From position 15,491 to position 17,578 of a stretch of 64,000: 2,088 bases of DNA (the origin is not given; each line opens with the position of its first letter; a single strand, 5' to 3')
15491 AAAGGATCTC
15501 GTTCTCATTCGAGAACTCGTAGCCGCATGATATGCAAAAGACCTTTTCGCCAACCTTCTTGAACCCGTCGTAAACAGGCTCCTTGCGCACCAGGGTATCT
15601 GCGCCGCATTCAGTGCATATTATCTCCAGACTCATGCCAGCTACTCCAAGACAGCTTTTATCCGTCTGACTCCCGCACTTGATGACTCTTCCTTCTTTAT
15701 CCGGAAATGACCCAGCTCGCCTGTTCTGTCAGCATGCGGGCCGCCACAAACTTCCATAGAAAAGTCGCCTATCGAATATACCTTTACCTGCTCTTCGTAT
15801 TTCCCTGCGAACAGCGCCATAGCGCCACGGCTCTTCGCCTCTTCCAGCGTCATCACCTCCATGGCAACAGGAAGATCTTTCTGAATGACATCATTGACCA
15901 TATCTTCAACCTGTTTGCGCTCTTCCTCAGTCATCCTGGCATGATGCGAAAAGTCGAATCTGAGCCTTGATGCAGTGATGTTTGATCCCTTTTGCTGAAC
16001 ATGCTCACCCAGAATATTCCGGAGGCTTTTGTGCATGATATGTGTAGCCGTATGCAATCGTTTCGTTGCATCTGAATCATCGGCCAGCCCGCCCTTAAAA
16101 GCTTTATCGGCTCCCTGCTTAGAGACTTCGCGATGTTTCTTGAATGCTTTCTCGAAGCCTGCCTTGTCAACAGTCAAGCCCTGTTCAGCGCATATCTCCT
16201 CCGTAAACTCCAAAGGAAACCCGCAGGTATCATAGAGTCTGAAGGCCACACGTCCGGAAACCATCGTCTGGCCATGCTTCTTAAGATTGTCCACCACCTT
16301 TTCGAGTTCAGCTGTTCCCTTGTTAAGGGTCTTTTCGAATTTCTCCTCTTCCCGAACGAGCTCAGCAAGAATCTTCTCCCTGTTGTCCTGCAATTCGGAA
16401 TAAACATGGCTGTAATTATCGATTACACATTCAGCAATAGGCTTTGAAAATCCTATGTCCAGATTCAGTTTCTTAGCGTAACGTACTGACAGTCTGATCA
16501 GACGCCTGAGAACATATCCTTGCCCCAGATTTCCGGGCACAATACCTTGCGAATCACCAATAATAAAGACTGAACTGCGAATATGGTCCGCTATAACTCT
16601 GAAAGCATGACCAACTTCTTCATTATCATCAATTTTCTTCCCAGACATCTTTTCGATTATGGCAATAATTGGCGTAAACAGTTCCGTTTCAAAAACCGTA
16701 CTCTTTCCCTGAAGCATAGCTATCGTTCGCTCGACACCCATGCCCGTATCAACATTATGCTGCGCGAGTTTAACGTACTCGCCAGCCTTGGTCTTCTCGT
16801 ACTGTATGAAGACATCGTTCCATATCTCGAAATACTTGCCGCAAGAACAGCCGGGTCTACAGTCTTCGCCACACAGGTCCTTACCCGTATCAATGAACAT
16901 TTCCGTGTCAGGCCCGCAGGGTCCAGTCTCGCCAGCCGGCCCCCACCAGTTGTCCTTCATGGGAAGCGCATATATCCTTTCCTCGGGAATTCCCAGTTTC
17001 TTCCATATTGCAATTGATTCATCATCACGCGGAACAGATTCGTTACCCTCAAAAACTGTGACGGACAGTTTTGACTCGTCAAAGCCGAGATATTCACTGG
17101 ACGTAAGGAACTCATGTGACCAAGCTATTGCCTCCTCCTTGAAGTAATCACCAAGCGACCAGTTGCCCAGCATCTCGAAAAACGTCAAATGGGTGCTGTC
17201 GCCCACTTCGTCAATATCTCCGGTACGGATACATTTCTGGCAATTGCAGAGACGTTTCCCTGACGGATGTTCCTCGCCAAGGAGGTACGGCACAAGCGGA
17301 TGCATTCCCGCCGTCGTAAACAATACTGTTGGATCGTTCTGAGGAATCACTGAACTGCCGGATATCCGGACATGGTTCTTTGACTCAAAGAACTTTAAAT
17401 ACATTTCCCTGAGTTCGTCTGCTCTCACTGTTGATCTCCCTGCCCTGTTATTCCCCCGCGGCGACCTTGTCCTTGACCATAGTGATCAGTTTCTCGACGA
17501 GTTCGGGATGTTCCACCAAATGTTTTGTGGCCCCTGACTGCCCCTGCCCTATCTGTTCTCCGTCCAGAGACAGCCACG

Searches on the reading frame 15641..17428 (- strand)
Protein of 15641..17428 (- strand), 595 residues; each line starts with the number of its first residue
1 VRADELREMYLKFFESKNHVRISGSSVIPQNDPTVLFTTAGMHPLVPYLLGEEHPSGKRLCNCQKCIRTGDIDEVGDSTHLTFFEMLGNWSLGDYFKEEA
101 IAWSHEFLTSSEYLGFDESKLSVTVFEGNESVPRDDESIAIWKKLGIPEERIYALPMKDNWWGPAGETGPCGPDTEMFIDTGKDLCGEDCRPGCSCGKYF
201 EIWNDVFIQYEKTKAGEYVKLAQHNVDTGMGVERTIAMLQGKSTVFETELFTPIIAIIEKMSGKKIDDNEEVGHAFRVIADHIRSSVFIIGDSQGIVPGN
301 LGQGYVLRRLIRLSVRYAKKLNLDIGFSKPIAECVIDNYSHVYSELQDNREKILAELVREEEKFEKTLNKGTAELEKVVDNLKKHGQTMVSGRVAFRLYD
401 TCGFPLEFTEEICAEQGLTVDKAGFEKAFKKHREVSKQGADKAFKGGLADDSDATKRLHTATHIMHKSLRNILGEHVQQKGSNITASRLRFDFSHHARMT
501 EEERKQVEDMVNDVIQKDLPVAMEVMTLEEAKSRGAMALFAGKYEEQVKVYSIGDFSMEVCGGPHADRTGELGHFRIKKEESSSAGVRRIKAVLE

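Call 24: search_protein_families(library=ncbifam, proteins=[window:15641-17428:-], max_evalue=0.00001)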
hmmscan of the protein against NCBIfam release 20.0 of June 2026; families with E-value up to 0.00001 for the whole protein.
window:15641-17428:- (595 aa): 4 families
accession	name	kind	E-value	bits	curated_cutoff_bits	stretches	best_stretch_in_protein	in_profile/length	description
NF002436.0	PRK01584.1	equivalog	1.5e-292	971.4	529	1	1-595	1-593/595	alanine--tRNA ligase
TIGR00344.1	alaS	equivalog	4.4e-193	643.9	457.05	2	5-442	1-432/847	alanine--tRNA ligase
TIGR03683.1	A-tRNA_syn_arch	equivalog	4e-78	263.6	744.7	4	456-591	594-731/902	alanine--tRNA ligase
NF040865.1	a_tRNA_ed_AlaXM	equivalog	1.3e-20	74.1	300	1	456-594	95-233/234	alanyl-tRNA editing protein AlaXM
